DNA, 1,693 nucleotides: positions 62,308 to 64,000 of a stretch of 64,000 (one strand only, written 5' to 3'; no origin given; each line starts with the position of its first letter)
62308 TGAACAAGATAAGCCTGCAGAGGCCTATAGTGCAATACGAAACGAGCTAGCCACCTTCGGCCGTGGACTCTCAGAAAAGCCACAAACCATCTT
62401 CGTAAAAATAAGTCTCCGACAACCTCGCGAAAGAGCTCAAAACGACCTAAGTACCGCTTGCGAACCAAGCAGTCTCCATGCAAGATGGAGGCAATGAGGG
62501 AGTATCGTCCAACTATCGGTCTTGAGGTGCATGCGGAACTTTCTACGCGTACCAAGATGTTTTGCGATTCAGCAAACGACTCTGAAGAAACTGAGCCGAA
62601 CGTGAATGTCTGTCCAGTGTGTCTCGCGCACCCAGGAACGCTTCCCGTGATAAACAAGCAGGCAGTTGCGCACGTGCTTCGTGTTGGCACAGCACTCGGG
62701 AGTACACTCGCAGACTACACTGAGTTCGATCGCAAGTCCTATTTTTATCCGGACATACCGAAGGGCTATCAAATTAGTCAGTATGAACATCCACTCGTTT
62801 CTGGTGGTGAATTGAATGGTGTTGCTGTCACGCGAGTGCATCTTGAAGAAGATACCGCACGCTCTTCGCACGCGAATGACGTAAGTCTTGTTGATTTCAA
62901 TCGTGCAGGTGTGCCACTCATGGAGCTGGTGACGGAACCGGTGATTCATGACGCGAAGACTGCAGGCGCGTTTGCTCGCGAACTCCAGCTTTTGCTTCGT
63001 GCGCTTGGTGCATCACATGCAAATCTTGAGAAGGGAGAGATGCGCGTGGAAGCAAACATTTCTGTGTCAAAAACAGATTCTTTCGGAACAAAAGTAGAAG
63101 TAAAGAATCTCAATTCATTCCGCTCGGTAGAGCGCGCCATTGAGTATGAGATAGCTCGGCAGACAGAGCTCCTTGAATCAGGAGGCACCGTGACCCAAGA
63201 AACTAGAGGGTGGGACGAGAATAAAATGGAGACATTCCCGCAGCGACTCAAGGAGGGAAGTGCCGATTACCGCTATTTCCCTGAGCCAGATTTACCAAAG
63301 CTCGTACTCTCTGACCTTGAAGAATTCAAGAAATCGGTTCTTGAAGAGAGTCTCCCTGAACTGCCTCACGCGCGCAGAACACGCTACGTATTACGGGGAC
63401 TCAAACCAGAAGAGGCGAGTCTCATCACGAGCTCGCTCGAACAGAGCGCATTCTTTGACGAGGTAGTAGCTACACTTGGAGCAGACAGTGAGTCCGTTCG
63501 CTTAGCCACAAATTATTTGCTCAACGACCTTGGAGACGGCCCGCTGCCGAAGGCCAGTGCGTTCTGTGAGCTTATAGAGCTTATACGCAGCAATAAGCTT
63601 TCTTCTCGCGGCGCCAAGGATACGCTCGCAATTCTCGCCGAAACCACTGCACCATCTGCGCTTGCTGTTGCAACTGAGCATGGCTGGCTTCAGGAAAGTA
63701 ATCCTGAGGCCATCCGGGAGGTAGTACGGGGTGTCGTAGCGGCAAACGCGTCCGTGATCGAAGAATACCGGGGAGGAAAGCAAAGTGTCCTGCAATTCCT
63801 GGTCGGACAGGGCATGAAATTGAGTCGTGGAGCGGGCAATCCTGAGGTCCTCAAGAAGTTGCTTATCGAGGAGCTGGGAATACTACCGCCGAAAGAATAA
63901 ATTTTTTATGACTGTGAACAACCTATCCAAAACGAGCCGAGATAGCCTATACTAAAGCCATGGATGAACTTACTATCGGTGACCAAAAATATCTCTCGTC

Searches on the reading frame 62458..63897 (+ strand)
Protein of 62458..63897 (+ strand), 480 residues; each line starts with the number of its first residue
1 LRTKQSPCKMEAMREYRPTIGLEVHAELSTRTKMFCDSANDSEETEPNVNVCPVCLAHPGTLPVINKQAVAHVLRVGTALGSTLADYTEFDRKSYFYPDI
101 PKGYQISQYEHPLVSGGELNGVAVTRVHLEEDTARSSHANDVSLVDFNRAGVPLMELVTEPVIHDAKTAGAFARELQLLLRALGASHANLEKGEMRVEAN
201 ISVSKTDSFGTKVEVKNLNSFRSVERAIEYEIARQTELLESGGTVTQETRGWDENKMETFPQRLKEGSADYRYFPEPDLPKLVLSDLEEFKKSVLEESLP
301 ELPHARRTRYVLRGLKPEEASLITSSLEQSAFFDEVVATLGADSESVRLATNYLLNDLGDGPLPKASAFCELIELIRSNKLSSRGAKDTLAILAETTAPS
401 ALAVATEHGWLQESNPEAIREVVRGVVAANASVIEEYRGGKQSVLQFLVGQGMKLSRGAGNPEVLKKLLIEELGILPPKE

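Call 74: search_protein_families(library=pfam, proteins=[window:62458-63897:+], max_evalue=0.00001)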
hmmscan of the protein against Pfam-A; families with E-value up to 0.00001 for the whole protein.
window:62458-63897:+ (480 aa): 2 families
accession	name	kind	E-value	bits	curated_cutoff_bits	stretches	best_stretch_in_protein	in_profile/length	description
PF02934.20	GatB_N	-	2.1e-104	349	23.4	1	19-286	2-273/277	GatB/GatE catalytic domain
PF02637.23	GatB_Yqey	-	2.2e-23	83.2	27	1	365-473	41-148/148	GatB domain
